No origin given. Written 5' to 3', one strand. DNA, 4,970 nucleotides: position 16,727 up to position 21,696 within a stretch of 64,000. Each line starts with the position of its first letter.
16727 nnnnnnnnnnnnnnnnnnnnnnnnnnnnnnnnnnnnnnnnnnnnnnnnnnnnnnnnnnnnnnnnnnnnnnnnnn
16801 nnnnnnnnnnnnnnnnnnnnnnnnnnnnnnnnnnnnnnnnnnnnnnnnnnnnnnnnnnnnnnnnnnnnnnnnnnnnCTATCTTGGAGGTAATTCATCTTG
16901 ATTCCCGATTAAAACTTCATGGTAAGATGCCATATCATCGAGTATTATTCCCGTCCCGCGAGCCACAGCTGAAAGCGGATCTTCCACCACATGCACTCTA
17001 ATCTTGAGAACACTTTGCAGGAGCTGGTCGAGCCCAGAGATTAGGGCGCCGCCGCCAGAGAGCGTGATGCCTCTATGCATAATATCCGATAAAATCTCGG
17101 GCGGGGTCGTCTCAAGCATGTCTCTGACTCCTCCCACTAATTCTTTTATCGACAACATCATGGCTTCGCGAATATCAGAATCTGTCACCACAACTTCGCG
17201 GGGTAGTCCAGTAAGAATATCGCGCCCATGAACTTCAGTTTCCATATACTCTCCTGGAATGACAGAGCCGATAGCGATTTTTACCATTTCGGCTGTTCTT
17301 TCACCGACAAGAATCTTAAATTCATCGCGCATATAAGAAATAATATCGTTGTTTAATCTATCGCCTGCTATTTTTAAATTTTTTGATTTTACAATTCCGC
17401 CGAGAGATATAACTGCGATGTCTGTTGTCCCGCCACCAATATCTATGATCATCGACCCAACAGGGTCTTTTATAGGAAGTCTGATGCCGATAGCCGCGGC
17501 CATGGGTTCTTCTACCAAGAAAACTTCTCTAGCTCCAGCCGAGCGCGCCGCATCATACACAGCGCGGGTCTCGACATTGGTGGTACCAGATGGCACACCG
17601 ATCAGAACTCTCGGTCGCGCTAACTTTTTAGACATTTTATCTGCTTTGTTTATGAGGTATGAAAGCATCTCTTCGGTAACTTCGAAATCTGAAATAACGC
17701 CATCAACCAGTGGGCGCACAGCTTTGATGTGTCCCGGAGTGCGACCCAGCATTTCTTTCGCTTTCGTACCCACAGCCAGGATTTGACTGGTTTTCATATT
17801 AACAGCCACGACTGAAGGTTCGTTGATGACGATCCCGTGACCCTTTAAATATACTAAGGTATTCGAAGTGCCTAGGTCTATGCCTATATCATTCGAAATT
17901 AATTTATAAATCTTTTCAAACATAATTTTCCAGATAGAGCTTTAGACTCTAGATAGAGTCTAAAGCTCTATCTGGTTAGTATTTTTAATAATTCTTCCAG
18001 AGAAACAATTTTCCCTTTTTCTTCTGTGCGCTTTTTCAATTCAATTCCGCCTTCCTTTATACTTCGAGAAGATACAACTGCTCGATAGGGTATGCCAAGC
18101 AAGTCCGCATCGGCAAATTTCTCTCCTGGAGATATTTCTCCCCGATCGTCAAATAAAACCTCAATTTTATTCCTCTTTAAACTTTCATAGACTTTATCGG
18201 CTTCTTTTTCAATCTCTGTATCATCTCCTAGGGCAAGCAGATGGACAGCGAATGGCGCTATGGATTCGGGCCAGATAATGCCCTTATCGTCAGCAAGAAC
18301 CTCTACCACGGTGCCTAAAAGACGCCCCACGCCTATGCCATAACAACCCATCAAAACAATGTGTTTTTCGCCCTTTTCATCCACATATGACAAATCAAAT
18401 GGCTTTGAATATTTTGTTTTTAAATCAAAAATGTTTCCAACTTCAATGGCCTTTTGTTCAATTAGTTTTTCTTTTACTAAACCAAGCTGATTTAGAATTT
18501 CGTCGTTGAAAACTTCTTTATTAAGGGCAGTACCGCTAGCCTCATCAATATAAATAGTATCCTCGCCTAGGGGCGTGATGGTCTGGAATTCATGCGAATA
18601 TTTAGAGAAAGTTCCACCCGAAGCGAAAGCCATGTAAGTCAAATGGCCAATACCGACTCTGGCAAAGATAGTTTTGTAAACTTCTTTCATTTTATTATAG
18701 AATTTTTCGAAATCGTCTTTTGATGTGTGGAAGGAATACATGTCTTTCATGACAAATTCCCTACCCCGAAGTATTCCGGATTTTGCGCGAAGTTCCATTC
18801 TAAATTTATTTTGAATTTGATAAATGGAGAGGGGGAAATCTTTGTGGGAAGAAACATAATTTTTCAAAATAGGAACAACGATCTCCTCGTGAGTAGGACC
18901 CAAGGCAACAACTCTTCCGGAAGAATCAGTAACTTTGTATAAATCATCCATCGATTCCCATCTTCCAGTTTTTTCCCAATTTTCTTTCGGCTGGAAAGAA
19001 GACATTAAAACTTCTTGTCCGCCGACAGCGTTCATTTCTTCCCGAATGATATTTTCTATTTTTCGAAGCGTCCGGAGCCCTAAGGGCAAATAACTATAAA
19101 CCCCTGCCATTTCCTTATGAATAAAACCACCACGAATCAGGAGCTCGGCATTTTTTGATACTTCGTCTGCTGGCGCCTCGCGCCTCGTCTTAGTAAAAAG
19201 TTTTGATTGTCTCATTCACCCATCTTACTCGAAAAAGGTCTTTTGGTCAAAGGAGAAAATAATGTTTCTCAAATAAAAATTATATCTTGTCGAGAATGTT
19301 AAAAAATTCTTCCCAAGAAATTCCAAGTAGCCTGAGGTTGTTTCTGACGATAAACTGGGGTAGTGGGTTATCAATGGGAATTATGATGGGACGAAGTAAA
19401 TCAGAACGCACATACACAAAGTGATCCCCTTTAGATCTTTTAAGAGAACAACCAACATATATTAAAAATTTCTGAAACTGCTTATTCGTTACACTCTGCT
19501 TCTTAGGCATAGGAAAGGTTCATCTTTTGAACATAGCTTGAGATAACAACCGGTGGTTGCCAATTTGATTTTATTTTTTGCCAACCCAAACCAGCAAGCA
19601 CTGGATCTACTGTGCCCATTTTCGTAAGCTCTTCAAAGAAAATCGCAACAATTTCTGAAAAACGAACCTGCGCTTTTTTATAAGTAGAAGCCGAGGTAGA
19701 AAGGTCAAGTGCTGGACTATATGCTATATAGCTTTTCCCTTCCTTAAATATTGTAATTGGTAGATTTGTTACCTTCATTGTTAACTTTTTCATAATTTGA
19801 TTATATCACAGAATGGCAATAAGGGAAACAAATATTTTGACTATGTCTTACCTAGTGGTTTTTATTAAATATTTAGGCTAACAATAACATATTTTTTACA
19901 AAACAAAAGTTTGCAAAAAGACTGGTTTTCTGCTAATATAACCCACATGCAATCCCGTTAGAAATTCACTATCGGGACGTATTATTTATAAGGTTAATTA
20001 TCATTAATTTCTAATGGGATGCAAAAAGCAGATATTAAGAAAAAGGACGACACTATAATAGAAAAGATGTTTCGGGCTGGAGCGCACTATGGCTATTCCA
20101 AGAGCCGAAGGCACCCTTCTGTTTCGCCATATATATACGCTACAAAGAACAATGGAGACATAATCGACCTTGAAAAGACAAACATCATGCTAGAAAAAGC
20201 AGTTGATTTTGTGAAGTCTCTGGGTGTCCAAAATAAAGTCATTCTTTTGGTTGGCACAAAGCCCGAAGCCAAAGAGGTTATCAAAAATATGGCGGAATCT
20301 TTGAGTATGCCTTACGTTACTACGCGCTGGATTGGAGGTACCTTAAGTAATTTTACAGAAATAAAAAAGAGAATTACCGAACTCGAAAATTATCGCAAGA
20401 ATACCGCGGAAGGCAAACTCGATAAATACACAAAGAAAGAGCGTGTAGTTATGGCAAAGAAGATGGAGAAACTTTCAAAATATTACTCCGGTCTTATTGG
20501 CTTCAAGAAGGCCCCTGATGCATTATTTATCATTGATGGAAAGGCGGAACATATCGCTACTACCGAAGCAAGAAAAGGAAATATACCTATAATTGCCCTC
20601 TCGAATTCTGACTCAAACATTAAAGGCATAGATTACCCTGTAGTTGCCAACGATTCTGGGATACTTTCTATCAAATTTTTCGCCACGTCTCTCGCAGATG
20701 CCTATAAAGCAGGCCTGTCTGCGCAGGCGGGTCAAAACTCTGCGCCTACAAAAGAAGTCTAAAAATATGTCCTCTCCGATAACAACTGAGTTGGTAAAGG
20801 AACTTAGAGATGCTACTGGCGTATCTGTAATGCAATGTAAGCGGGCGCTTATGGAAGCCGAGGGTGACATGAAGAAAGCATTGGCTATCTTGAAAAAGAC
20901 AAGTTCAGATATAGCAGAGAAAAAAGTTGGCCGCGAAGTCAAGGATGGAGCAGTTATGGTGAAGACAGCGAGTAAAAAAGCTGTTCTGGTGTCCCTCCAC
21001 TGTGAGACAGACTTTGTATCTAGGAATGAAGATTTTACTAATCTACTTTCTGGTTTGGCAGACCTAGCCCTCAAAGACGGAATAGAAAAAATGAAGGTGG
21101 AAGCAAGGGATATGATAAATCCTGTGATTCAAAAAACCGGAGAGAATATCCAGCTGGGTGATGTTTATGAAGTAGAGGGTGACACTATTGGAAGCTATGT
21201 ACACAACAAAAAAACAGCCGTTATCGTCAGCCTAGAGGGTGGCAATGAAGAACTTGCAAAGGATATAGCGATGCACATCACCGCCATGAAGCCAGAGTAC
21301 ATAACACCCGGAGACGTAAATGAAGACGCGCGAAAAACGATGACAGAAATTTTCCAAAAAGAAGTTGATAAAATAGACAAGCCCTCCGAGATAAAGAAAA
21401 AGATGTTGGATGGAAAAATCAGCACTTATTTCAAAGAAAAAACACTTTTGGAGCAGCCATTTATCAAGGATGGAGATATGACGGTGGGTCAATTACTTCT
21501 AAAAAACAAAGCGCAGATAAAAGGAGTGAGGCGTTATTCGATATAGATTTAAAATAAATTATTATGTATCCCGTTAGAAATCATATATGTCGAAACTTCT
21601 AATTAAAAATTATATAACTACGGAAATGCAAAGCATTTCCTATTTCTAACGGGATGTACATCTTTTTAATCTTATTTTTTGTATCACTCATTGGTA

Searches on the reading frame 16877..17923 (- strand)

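Call 85: search_protein_families(library=pfam, proteins=[window:16877-17923:-], max_evalue=0.001)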
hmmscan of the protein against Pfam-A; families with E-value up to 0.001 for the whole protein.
window:16877-17923:- (348 aa): 6 families
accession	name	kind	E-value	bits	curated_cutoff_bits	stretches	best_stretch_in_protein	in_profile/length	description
PF06723.19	MreB_Mbl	-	1.8e-132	441.6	27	1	10-333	1-324/327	MreB/Mbl protein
PF14450.12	FtsA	-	1.4e-12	48.5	31.8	1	159-315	2-112/127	Cell division protein FtsA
PF00012.26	HSP70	-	4.6e-11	42.1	20.6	1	81-204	112-240/599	Hsp70 protein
PF00022.25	Actin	-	3.3e-07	29.7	27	1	36-201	31-190/410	Actin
PF11104.14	PilM_2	-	3e-05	23.6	27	0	286-314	278-306/340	Type IV pilus assembly protein PilM;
PF06277.17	EutA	-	8.6e-05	22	27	1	159-212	147-204/475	Ethanolamine utilisation protein EutA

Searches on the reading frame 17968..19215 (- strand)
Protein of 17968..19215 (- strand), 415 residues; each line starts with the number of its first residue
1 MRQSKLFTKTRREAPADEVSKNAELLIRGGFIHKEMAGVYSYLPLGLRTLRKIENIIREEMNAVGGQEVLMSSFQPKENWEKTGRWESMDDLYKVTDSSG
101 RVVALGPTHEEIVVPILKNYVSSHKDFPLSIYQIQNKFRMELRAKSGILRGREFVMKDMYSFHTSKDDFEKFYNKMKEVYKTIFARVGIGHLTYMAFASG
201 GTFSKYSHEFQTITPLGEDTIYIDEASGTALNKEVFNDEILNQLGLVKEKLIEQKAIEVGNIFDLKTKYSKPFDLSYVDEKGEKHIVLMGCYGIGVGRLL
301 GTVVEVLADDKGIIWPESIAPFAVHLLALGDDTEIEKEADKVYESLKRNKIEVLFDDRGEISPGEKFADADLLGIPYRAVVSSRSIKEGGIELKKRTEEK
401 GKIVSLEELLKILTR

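Call 85: search_protein_families(library=pfam, proteins=[window:17968-19215:-], max_evalue=0.001)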
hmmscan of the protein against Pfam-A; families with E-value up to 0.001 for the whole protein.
window:17968-19215:- (415 aa): 2 families
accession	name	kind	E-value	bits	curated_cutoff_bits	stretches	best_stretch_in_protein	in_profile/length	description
PF00587.30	tRNA-synt_2b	-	1.5e-30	107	29.3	1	93-305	1-177/179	tRNA synthetase class II core domain (G, H, P, S and T)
PF03129.25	HGTP_anticodon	-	1.3e-17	64.2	21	1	324-413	2-91/94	Anticodon binding domain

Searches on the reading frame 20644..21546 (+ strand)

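Call 85: search_protein_families(library=pfam, proteins=[window:20644-21546:+], max_evalue=0.001)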
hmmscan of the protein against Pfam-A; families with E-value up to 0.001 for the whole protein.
window:20644-21546:+ (300 aa): 2 families
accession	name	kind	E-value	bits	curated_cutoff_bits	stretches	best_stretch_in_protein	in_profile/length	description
PF00889.24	EF_TS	-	2.9e-50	171.1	27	1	113-299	1-201/204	Elongation factor TS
PF25025.1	EF-Ts_N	-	2.9e-05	24.4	33.2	1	47-85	13-52/60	Elongation factor Ts, mitochondrial, N-terminal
